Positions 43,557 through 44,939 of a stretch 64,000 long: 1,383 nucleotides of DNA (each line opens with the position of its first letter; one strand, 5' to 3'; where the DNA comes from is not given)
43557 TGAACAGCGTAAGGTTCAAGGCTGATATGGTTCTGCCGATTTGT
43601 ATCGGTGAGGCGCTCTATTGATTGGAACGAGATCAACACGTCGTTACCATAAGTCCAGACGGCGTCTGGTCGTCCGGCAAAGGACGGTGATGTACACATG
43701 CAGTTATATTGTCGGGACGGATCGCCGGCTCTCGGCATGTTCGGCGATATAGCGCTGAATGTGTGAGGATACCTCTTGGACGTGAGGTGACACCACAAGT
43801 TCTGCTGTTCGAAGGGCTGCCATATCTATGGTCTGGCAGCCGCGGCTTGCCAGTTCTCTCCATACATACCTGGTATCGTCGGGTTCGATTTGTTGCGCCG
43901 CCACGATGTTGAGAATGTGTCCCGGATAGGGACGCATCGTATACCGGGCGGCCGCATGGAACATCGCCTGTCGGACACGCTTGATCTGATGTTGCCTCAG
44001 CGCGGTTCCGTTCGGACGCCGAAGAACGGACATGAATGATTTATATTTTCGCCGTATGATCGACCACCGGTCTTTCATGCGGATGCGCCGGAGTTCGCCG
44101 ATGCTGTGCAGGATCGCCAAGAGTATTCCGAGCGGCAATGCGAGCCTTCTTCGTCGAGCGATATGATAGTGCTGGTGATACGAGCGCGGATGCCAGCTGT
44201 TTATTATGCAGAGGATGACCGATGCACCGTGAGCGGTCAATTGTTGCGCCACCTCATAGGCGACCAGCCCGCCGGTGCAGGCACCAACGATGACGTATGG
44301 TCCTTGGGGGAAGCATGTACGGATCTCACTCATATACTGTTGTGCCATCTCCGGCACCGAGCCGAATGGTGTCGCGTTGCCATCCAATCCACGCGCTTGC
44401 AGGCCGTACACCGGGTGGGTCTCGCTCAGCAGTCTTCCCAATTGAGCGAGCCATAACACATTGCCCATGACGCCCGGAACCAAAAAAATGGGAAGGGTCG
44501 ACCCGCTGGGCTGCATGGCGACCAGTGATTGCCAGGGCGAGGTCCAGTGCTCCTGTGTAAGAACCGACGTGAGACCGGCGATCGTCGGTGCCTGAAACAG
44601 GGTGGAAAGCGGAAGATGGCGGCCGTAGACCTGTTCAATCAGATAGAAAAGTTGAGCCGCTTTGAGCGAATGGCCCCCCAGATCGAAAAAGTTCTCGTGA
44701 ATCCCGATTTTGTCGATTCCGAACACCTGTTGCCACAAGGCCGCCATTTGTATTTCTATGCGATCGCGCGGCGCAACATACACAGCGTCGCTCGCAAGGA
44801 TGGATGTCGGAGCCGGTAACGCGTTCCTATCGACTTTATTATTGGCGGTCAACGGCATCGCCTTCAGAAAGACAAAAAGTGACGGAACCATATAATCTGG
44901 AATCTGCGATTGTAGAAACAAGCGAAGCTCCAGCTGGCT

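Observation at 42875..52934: Orphan FAAL-initiated bimodular NRPS plus dedicated PPTase: predicted N-acyl dipeptide (acyl-X-Gly)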

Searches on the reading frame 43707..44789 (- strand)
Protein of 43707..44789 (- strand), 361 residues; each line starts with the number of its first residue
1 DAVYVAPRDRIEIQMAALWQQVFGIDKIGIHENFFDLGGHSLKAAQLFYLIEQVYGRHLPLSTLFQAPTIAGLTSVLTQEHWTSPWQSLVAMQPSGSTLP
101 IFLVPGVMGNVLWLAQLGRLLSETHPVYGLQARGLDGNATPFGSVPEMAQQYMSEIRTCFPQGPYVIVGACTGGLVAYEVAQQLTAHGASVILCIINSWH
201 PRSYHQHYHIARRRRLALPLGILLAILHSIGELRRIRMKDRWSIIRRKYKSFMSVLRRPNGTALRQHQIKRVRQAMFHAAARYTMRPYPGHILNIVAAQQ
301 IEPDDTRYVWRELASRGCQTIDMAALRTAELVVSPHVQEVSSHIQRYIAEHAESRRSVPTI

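Call 37: search_solved_structures(query=window:43707-44789:-, max_evalue=0.01, show_alignments=3)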
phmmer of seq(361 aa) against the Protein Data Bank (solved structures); distinct sequences matched with E-value up to 0.01: 79 (the best 60 are shown).
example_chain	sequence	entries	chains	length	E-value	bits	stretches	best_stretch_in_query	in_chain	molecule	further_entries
4zxh_A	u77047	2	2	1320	1.4e-28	103.3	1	4-192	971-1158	ABBFA_003403 | Tyrocidine synthetase 3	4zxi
9lcq_A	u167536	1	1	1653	2.1e-23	86.3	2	3-77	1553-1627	PvdL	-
9lcp_A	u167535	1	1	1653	2.1e-23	86.3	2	3-77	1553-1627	PvdL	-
6mfz_A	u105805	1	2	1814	3e-23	85.8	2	2-80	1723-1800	Linear gramicidin synthase subunit A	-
9be3_A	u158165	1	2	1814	4.5e-23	85.3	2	2-80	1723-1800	Linear gramicidin synthase subunit A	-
9meh_A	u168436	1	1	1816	4.5e-23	85.3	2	2-80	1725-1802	Linear gramicidin synthase subunit A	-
9lco_A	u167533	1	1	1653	8.5e-23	84.3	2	3-77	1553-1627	PvdL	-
9be4_A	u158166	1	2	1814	1.8e-22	83.3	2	2-80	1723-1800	Linear gramicidin synthase subunit A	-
2vsq_A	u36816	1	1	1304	1.5e-18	70.4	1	4-194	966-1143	SURFACTIN SYNTHETASE SUBUNIT 3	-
1dny_A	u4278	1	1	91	4.3e-16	62.3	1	2-81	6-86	NON-RIBOSOMAL PEPTIDE SYNTHETASE PEPTIDYL CARRIER PROTEIN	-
2gdw_A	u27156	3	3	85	9.7e-16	61.1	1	2-76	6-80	Tyrocidine synthetase III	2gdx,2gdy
2md9_A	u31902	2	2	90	1.1e-15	61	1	2-81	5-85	Tyrocidine synthase 3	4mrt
2k2q_A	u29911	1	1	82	1.3e-15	60.7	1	2-75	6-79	Tyrocidine synthetase 3 (Tyrocidine synthetase III)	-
9bfd_B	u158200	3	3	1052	3.9e-15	59.2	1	2-81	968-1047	Tyrocidine synthase 2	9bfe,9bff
7dxo_A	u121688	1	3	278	6.1e-14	55.2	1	89-196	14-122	Non-ribosomal peptide synthetase 4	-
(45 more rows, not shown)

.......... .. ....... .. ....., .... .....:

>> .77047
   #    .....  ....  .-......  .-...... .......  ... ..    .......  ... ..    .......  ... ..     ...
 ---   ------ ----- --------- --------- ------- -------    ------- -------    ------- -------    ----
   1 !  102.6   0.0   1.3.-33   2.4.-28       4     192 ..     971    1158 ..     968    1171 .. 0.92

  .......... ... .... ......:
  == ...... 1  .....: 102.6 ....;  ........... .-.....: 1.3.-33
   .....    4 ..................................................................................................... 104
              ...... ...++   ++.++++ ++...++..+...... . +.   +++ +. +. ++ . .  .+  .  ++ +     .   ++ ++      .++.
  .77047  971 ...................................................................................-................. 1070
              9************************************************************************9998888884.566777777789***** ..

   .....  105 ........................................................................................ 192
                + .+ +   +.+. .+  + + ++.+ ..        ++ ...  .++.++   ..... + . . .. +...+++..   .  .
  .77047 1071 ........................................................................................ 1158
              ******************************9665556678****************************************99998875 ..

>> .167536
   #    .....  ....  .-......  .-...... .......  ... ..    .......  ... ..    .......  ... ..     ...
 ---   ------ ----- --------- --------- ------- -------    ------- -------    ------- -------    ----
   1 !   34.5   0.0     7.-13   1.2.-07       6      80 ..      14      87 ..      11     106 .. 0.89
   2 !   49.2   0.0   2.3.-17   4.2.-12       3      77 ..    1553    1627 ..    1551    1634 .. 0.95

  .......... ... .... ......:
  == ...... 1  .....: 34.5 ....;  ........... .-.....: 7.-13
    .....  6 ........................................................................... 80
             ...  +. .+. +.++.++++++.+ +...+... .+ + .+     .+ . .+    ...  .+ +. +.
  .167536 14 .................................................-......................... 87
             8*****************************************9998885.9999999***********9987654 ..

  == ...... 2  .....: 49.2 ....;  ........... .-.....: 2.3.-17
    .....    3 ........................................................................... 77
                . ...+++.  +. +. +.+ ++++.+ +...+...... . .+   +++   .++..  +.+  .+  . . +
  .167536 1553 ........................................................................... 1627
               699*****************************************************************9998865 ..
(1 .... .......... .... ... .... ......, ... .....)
